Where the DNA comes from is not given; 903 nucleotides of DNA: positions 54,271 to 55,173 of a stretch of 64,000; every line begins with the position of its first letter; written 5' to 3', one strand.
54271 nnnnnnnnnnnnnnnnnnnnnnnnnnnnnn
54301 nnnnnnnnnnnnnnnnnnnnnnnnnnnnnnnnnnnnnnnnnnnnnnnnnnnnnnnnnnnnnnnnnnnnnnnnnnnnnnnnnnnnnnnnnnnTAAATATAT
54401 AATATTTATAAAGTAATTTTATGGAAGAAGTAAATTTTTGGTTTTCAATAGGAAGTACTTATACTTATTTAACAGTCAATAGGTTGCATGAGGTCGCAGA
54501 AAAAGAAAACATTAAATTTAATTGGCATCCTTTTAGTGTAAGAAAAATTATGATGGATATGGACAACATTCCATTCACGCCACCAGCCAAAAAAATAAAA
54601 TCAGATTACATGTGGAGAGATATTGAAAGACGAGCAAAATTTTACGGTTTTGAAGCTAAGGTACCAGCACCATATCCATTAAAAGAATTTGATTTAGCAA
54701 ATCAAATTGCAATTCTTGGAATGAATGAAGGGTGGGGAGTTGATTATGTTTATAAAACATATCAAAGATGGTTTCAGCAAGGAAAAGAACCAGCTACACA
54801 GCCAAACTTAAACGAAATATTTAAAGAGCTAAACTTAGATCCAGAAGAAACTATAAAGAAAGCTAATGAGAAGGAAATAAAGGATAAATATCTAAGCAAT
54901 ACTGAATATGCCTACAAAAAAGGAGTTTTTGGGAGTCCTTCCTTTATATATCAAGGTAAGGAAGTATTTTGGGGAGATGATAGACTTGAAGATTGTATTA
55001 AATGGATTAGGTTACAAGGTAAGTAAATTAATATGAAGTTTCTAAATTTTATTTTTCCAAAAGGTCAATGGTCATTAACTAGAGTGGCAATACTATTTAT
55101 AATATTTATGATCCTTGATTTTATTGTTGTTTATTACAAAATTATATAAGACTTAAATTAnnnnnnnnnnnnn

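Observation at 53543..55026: Mu-class-like GST (enlarged, 283 aa) adjacent to a kappa-GST/HCCA-isomerase homologue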

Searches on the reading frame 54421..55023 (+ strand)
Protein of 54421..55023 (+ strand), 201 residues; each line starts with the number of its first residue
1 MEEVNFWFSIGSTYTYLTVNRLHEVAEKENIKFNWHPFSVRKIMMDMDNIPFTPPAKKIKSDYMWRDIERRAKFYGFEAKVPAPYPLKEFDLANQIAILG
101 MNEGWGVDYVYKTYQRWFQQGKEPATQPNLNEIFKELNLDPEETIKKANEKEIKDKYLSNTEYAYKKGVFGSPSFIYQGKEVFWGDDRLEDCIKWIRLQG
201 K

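Call 3: search_protein_families(library=pfam, proteins=[window:54421-55023:+], max_evalue=0.01)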
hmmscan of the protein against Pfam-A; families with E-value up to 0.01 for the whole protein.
window:54421-55023:+ (201 aa): 1 family
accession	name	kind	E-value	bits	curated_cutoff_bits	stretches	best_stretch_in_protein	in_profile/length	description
PF01323.26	DSBA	-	2.2e-29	103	25.6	1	4-191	2-185/191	DSBA-like thioredoxin domain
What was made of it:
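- On HCCA isomerase / kappa-GST family (neighbouring gene 54421..55026): Pfam DSBA 2.2e-29 over residues 4-191 (call 3).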

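Call 4: search_protein_families(library=ncbifam, proteins=[window:54421-55023:+], max_evalue=0.01)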
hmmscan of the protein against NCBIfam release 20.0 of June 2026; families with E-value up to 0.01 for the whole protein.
window:54421-55023:+ (201 aa): 0 families

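Call 12: search_solved_structures(query=window:54421-55023:+, max_evalue=0.01, show_alignments=1)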
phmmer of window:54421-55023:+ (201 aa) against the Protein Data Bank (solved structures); distinct sequences matched with E-value up to 0.01: 2.
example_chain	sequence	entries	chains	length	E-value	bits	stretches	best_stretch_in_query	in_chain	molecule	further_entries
3fz5_A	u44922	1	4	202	5.8e-15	58.7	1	2-200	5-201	Possible 2-hydroxychromene-2-carboxylate isomerase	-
2imd_A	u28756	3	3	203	5.9e-12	48.8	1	4-189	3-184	2-hydroxychromene-2-carboxylate isomerase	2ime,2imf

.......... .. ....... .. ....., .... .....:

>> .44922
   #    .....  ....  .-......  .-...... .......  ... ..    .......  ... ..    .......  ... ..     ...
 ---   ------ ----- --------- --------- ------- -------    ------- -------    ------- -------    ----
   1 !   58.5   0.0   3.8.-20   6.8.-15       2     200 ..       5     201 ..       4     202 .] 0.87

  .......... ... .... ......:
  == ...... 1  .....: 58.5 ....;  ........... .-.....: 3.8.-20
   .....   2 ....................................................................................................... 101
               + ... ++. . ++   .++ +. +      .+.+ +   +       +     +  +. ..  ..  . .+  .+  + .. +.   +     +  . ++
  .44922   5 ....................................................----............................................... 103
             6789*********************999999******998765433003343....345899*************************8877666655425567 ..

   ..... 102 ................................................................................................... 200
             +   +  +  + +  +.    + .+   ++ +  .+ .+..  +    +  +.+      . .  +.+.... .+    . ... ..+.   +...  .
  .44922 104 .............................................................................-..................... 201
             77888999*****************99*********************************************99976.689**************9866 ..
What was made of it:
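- On HCCA isomerase / kappa-GST family (neighbouring gene 54421..55026): PDB 3fz5 5.8e-15 and 2imd 5.9e-12, both full length (call 12). The sequence reads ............, with no Cys in the motif, and aligns with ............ of 3fz5 (call 12).
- Closest known: NahD-type 2-hydroxychromene-2-carboxylate isomerase / kappa-class GST. Same: Ser in place of the DsbA CxxC cysteines (calls 3, 12).
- Checked: Its only PDB sequence matches are 2-hydroxychromene-2-carboxylate isomerases (3fz5 5.8e-15, 2imd 5.9e-12; call 12).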

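Call 50: find_related_loci(query=window:54421-55023:+, collection=metagenome_contigs, flank=5000)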
Query window:54421-55023:+ (201 aa) in metagenome_contigs; peptide patterns used: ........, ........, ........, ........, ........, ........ (x = any residue, [..] = any of these).
245 stretches matched a pattern; 59 encode a relative of the query (tblastn E <= 1e-3); 59 distinct loci.
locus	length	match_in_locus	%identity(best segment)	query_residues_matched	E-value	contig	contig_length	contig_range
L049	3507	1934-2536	99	1-201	3e-140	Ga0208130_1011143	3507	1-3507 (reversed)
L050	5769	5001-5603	96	1-201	3e-133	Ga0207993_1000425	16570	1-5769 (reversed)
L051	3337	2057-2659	94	1-201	2e-135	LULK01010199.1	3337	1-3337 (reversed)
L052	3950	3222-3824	93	1-201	7e-133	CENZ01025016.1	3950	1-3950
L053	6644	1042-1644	94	1-201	4e-130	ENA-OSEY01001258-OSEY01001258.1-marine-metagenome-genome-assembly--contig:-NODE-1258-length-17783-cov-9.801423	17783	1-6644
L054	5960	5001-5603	93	1-201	3e-129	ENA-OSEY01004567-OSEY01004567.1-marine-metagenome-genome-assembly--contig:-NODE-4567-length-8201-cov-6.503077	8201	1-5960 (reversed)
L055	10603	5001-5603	92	1-201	3e-126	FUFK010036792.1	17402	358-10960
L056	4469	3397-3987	91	1-198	2e-124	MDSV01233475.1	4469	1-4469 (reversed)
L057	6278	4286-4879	86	1-199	5e-118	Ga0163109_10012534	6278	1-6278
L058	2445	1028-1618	84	1-198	3e-120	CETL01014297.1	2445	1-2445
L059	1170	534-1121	81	1-197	5e-120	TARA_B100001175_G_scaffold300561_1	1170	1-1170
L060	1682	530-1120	80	1-198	5e-118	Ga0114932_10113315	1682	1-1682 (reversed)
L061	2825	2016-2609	80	1-199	4e-113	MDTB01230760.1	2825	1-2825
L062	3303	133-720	80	1-197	9e-112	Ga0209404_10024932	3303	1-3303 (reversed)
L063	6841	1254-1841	80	1-197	3e-109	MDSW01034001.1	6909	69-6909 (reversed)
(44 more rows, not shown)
